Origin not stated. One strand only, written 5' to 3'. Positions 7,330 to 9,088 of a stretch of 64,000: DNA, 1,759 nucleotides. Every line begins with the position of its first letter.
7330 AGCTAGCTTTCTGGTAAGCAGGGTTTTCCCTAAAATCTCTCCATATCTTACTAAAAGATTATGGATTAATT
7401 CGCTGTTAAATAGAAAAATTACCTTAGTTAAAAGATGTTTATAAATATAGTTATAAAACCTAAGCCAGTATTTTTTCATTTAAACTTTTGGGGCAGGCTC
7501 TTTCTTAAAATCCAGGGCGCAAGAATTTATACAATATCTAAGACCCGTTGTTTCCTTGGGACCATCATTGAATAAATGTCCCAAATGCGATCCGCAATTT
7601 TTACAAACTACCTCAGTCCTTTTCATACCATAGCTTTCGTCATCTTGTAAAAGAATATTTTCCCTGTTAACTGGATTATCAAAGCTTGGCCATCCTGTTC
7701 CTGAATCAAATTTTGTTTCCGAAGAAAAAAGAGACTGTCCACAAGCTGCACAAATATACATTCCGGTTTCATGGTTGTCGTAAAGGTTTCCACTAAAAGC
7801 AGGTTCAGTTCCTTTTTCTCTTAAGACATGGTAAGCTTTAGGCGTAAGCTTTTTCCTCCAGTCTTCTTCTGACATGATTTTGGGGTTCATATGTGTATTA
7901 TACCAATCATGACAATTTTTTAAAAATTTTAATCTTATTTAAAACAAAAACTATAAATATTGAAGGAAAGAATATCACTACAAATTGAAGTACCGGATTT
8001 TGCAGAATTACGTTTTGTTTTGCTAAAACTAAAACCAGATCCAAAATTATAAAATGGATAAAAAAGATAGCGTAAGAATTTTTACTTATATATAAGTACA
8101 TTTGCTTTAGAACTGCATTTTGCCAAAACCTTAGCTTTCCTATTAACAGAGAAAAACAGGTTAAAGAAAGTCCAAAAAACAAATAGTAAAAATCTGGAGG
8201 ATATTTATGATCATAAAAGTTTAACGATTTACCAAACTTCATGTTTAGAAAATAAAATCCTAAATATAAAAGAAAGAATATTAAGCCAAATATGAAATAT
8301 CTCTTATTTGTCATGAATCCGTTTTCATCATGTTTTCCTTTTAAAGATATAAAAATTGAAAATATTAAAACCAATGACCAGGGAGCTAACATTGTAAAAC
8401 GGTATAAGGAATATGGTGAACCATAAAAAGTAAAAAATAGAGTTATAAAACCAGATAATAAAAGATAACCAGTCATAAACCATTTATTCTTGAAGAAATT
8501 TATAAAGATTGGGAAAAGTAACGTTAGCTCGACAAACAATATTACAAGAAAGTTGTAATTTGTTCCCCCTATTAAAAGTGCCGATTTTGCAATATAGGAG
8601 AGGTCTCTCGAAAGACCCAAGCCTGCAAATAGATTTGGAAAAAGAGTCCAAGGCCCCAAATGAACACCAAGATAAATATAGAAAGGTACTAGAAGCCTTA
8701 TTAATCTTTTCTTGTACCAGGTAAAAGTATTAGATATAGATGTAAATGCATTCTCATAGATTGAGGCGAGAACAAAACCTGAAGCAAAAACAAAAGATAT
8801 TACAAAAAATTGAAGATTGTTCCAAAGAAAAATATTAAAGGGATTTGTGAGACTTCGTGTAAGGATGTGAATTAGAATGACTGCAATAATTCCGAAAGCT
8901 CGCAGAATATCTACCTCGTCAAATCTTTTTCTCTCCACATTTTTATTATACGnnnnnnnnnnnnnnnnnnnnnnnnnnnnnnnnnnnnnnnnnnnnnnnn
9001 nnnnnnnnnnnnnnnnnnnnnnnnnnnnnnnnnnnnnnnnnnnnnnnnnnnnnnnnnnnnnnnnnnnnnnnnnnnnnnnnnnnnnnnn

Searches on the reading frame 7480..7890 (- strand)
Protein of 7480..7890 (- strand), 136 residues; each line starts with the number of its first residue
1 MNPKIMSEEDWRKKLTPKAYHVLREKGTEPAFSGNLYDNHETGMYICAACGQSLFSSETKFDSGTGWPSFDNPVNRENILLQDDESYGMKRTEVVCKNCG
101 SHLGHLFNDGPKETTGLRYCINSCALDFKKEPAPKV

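Call 19: search_protein_families(library=pfam, proteins=[window:7480-7890:-], max_evalue=0.001)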
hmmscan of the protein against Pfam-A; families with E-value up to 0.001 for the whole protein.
window:7480-7890:- (136 aa): 6 families
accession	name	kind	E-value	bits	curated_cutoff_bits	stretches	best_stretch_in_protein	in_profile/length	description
PF01641.26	SelR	-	1.8e-52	176.6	24.9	1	15-130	1-116/116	SelR domain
PF08271.17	Zn_Ribbon_TF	-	4.8e-06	26.5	29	0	35-67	10-40/43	TFIIB zinc-binding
PF24046.1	At4g08330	-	4.7e-05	23.9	27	0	89-115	74-100/129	At4g08330 beta-tent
PF10058.14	Zn_ribbon_10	-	8.5e-05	22.7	24.2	0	79-119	8-45/54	ER junction formation factor lunapark, zinc ribbon finger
PF04828.22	GFA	-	0.00019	22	24.3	0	80-134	58-107/115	Glutathione-dependent formaldehyde-activating enzyme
PF03226.21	Yippee-Mis18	-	0.00099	19.7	26.6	0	77-125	42-92/108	Yippee zinc-binding/DNA-binding /Mis18, centromere assembly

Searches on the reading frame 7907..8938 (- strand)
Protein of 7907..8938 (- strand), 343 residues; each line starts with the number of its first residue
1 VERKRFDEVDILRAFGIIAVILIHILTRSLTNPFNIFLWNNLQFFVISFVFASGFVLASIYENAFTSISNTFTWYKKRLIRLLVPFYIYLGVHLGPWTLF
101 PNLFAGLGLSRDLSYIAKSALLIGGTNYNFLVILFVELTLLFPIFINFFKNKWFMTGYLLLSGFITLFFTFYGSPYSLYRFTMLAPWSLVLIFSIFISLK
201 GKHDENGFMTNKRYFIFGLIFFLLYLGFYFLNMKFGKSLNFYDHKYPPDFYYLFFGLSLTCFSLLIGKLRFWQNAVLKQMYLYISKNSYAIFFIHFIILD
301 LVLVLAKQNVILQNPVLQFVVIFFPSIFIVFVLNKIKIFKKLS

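Call 19: search_protein_families(library=pfam, proteins=[window:7907-8938:-], max_evalue=0.001)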
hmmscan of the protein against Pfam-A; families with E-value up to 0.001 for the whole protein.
window:7907-8938:- (343 aa): 1 family
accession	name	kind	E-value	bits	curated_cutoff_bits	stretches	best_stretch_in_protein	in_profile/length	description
PF01757.29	Acyl_transf_3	-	2.6e-21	76.5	31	1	7-333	2-324/326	Acyltransferase domain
